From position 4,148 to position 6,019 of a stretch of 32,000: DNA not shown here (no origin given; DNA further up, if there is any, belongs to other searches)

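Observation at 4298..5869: FkbH-like glyceryl loader together with one ACP and a KAS III-like enzyme: tetronate/butenolide-style logic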

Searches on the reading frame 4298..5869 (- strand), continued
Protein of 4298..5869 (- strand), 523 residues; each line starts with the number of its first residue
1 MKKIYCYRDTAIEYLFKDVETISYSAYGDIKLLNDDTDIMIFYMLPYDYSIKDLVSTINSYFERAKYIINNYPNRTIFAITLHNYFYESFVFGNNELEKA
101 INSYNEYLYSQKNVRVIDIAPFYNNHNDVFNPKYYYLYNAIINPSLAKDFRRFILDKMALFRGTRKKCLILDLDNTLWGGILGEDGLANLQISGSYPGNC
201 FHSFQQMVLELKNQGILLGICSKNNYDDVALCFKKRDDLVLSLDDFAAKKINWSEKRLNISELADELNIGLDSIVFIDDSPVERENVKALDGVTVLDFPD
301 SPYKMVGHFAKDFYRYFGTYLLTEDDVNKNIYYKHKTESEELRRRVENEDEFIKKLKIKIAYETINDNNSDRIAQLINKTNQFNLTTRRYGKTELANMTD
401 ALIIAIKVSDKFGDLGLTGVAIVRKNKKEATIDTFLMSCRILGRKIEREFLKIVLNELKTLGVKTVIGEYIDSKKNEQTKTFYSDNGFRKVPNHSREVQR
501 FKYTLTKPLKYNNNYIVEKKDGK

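Call 46: get_annotated_region(hit=H54, flank=6000)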
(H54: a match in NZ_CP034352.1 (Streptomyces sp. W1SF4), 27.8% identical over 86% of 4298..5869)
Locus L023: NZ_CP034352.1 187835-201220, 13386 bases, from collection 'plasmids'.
description: Streptomyces sp. W1SF4 plasmid p2, complete sequence
organism: Streptomyces sp. W1SF4 (NCBI taxid 2305220)
taxonomy: Bacteria; Actinomycetota; Actinomycetes; Kitasatosporales; Streptomycetaceae; Streptomyces; Streptomyces sp. W1SF4
host: -; source: -; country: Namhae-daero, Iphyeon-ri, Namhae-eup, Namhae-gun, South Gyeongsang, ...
typing (MOB-suite, as given by PLSDB): non-mobilizable
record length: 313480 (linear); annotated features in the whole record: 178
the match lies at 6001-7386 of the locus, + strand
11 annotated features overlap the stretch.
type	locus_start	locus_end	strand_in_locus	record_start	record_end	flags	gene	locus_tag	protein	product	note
CDS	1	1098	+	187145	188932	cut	-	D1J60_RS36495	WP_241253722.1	acyl-CoA dehydrogenase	-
CDS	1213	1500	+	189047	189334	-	-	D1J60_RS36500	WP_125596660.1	acyl carrier protein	-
CDS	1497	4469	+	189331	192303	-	-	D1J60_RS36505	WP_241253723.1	type I polyketide synthase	-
CDS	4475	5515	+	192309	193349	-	-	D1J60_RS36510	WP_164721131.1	3-oxoacyl-ACP synthase III family protein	-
CDS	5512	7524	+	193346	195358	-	-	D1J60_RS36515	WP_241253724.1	HAD-IIIC family phosphatase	-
CDS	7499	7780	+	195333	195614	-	-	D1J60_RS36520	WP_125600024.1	phosphopantetheine-binding protein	-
CDS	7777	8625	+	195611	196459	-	-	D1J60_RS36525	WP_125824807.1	4'-phosphopantetheinyl transferase superfamily protein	-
CDS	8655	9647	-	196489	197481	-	-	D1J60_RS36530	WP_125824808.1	AfsA-related hotdog domain-containing protein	-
CDS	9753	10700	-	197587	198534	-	-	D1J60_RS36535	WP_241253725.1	LuxR C-terminal-related transcriptional regulator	GO:0006355 - regulation of DNA-templated transcription [Evidence IEA]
CDS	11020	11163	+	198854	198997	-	-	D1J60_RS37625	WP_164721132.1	hypothetical protein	-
CDS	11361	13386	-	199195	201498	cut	-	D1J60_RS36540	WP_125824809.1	AAA family ATPase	-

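Call 47: get_annotated_region(hit=H55, flank=6000)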
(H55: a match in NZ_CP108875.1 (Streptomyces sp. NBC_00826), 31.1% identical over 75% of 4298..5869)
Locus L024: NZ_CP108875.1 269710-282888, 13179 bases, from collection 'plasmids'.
description: Streptomyces sp. NBC_00826 plasmid unnamed2, complete sequence
organism: Streptomyces sp. NBC_00826 (NCBI taxid 2975845)
taxonomy: Bacteria; Actinomycetota; Actinomycetes; Kitasatosporales; Streptomycetaceae; Streptomyces; Streptomyces sp. NBC 00826
host: -; source: -; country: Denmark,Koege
typing (MOB-suite, as given by PLSDB): non-mobilizable
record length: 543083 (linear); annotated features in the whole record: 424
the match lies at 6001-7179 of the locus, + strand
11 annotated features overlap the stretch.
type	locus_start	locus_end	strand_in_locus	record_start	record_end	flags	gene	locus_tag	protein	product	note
CDS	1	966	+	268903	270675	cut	-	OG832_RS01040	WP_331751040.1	acyl-CoA dehydrogenase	-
CDS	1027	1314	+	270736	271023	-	-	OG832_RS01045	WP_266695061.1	acyl carrier protein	-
CDS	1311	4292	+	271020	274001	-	-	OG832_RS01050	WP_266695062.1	beta-ketoacyl synthase N-terminal-like domain-containing protein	-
CDS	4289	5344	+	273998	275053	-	-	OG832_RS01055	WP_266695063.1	3-oxoacyl-ACP synthase III family protein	-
CDS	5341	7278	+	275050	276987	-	-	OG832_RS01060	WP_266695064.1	HAD-IIIC family phosphatase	-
CDS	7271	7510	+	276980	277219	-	-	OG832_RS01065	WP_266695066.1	acyl carrier protein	-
CDS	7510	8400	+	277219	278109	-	-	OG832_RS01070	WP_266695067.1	4'-phosphopantetheinyl transferase superfamily protein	-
CDS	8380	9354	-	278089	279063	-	-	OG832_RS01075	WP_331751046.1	AfsA-related hotdog domain-containing protein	-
CDS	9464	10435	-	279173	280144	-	-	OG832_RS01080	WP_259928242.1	hypothetical protein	-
CDS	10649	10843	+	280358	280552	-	-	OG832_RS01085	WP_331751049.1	hypothetical protein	-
CDS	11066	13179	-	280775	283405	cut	-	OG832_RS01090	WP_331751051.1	LuxR family transcriptional regulator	-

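Call 48: get_annotated_region(hit=H46, flank=6000)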
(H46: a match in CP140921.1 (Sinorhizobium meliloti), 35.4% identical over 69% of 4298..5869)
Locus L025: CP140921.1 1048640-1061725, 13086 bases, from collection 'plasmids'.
description: Sinorhizobium meliloti strain ml56 plasmid pSymB, complete sequence
organism: Sinorhizobium meliloti (NCBI taxid 382)
taxonomy: Bacteria; Pseudomonadota; Alphaproteobacteria; Hyphomicrobiales; Rhizobiaceae; Sinorhizobium; Sinorhizobium meliloti
host: -; source: Medicago lupulina,whole organism; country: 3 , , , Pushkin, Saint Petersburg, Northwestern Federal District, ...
typing (MOB-suite, as given by PLSDB): mobilizable; relaxase MOBQ
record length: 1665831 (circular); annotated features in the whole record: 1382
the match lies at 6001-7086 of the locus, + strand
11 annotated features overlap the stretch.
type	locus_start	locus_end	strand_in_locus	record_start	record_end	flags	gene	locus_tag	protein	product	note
CDS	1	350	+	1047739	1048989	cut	-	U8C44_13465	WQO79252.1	class II aldolase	-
CDS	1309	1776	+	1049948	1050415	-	-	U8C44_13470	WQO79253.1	VOC family protein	-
CDS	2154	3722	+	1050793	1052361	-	-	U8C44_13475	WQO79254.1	MBOAT family protein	-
CDS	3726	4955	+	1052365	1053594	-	-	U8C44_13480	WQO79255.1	TonB-dependent receptor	-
CDS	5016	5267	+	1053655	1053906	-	-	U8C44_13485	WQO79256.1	acyl carrier protein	-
CDS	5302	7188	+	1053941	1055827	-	-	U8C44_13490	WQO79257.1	HAD family hydrolase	-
CDS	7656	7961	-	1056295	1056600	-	-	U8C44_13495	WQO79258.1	hypothetical protein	-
CDS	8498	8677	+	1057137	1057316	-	-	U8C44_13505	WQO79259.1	hypothetical protein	-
CDS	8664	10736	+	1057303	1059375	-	-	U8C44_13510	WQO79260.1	recombinase family protein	-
CDS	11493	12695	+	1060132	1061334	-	-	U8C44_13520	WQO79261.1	IS256-like element ISRm3 family transposase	-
CDS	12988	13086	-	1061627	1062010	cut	-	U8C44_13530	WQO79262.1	transposase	-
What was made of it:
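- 5866..6285 (-): VOC/glyoxalase-fold protein, 139 aa. Its best match is methylmalonyl-CoA epimerase-like. An annotated VOC protein lies about 3.5 kb upstream of the ACP-FkbH pair on S. meliloti pSymB (call 48).
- The S. meliloti pair sits with an MBOAT O-acyltransferase, and a VOC protein lies nearby (call 48).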

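Call 86: predict_structure(alignment_id=A4)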
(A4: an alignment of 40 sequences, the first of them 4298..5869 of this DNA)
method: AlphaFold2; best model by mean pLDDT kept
length: 523 residues; sequences in the alignment: 40
mean_pLDDT: 90.7   pTM: 0.72
mean pLDDT of the five models: 90.7, 89.9, 89.8, 89.7, 89.0
residues with pLDDT >= 90: 341; 70-90: 176; 50-70: 5; < 50: 1
segments of 3 or more residues with pLDDT < 50: none
pLDDT, mean of each block of 10 residues (from residue 1): 89 93 91 90 94 96 97 94 91 92 97 94 93 94 96 93 89 90 88 94 96 91 88 93 93 92 91 95 94 95 94 90 81 85 86 88 90 85 74 89 93 85 93 87 87 96 94 84 94 84 94 91 55
secondary structure, 60 per line:
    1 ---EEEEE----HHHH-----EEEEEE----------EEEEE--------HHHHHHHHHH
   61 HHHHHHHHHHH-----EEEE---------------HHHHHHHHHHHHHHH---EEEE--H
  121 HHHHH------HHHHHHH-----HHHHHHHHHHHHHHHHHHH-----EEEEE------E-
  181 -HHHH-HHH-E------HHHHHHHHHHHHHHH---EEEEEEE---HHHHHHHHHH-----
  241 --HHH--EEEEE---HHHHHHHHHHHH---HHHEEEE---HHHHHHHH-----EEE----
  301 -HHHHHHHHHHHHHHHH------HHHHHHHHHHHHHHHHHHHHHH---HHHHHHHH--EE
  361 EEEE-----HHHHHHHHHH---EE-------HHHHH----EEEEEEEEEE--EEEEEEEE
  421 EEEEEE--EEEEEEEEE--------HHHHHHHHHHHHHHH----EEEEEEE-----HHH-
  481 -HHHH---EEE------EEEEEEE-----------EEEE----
elements in order: E4-8 H13-16 E22-27 E38-42 H51-71 E77-80 H96-110 E114-117 H120-125 H132-138 H144-162 E168-172 H182-185 H198-212 E216-222 H226-235 E248-252 H256-267 E274-277 H281-288 E294-296 H302-317 H324-345 H349-356 E359-364 H370-379 H392-396 E401-410 E413-426 E429-437 H446-460 E465-471 H482-485 E489-491 E498-504 E516-519
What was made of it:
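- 4298..5869 (-): FkbH-type protein, 523 aa. Three domains: an N-terminal domain (~1-165), a HAD-IIIC phosphatase domain (DLDNT at 172-176), and a C-terminal GNAT-fold domain with invariant Cys439 (MSCR). AF2 model has pLDDT 90.7 (call 86).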

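Call 88: fold_search(model_id=the predicted structure, library=pdb)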
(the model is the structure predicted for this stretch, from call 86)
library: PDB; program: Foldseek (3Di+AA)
matches with E <= 10: 1549; with E <= 0.001: 468
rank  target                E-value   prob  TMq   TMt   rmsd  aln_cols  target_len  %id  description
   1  3slr                  1.6e-22  1.00  0.49  0.66   4.7       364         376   25  Crystal structure of N-terminal part of the protein BF1531 from Bacteroides fragilis containing phosphatase domain compl (released 2011-07-20)
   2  9mto_A                7.3e-08  1.00  0.22  0.71   4.6       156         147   11  Crystal structure of acetyltransferase CBU0801 from Coxiella burnetii (released 2025-01-22)
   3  2cnm_A                3.0e-07  1.00  0.23  0.72   4.7       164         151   16  RimI - Ribosomal S18 N-alpha-protein acetyltransferase in complex with a bisubstrate inhibitor (Cterm-Arg-Arg-Phe-Tyr- (released 2007-05-22)
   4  9mto_B                3.2e-07  1.00  0.22  0.73   4.4       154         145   12  Crystal structure of acetyltransferase CBU0801 from Coxiella burnetii (released 2025-01-22)
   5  3eo4_D                3.2e-07  1.00  0.24  0.68   4.1       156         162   17  The crystal structure of a domain from Methanocaldococcus jannaschii DSM 2661 (released 2008-10-14)
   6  5isv_B                4.5e-07  1.00  0.23  0.71   4.5       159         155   15  Crystal structure of the ribosomal-protein-S18-alanine N-acetyltransferase from Escherichia coli (released 2016-04-13)
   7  7kx3_A                4.8e-07  1.00  0.22  0.63   5.1       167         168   14  SpeG Spermidine N-acetyltransferase F149G mutant from Vibrio cholerae (released 2020-12-16)
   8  3dr6_B                4.8e-07  1.00  0.22  0.60   5.2       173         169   10  Structure of yncA, a putative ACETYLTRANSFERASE from Salmonella typhimurium (released 2008-09-09)
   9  7kwx_B                5.4e-07  1.00  0.22  0.61   4.7       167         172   13  Spermidine N-acetyltransferase SpeG N152L mutant from Vibrio cholerae (released 2020-12-16)
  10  4jly_C                6.0e-07  1.00  0.22  0.60   5.8       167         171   14  Dodecameric structure of spermidine N-acetyltransferase from Vibrio cholerae (released 2013-04-03)
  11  7kx3_B                6.8e-07  1.00  0.22  0.61   4.7       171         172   13  SpeG Spermidine N-acetyltransferase F149G mutant from Vibrio cholerae (released 2020-12-16)
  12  3eo4_A                7.2e-07  1.00  0.23  0.68   4.1       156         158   19  The crystal structure of a domain from Methanocaldococcus jannaschii DSM 2661 (released 2008-10-14)
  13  2r7h_B                7.6e-07  1.00  0.23  0.69   3.8       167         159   11  CRYSTAL STRUCTURE OF A putative acetyltransferase of the GNAT family (DDE_3044) FROM DESULFOVIBRIO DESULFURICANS SUBSP (released 2007-09-25)
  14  3eo4_C                7.6e-07  1.00  0.24  0.72   3.9       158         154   18  The crystal structure of a domain from Methanocaldococcus jannaschii DSM 2661 (released 2008-10-14)
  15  7kx2_A                7.6e-07  1.00  0.22  0.62   4.7       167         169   13  Spermidine N-acetyltransferase SpeG F149A mutant from Vibrio cholerae (released 2020-12-16)
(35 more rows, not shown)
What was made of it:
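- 4298..5869 (-): The C-terminal domain matches GNAT acetyltransferases (call 88).
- On FkbH-type glyceryl-S-ACP synthase (TIGR01686): The HAD part superposes on PDB 3slr (call 88). The domain has a GNAT fold (call 88).
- Three-domain model with a GNAT-fold C-terminal domain: calls 86, 88.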

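Call 93: search_protein_families(library=pfam, max_evalue=0.01, proteins=[L005:6745-9612:+, L005:11770-12918:+, L001:2840-3055:+, L001:3059-3580:+, L011:10269-11333:+])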
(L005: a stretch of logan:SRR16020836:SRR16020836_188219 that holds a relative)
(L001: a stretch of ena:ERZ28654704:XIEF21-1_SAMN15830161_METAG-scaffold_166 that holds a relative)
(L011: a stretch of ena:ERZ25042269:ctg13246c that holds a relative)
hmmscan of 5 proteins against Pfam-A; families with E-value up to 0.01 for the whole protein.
L005:6745-9612:+ (955 aa): 2 families
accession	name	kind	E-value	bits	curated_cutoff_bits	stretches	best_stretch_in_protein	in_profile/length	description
PF00501.34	AMP-binding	-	6e-45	154.1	29.9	1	408-735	6-383/384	AMP-binding enzyme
PF13193.12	AMP-binding_C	-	0.00016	22.9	24.5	1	787-854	2-76/76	AMP-binding enzyme C-terminal domain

L005:11770-12918:+ (382 aa): 0 families

L001:2840-3055:+ (71 aa): 0 families

L001:3059-3580:+ (173 aa): 2 families
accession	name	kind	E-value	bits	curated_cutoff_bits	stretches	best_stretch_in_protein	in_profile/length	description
PF01648.25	ACPS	-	1.8e-08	34.8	25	1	72-140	2-87/111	4'-phosphopantetheinyl transferase superfamily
PF22624.1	AASDHPPT_N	-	0.0013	19.4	27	1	13-69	35-99/100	4'-phosphopantetheinyl transferase, N-terminal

L011:10269-11333:+ (354 aa): 0 families
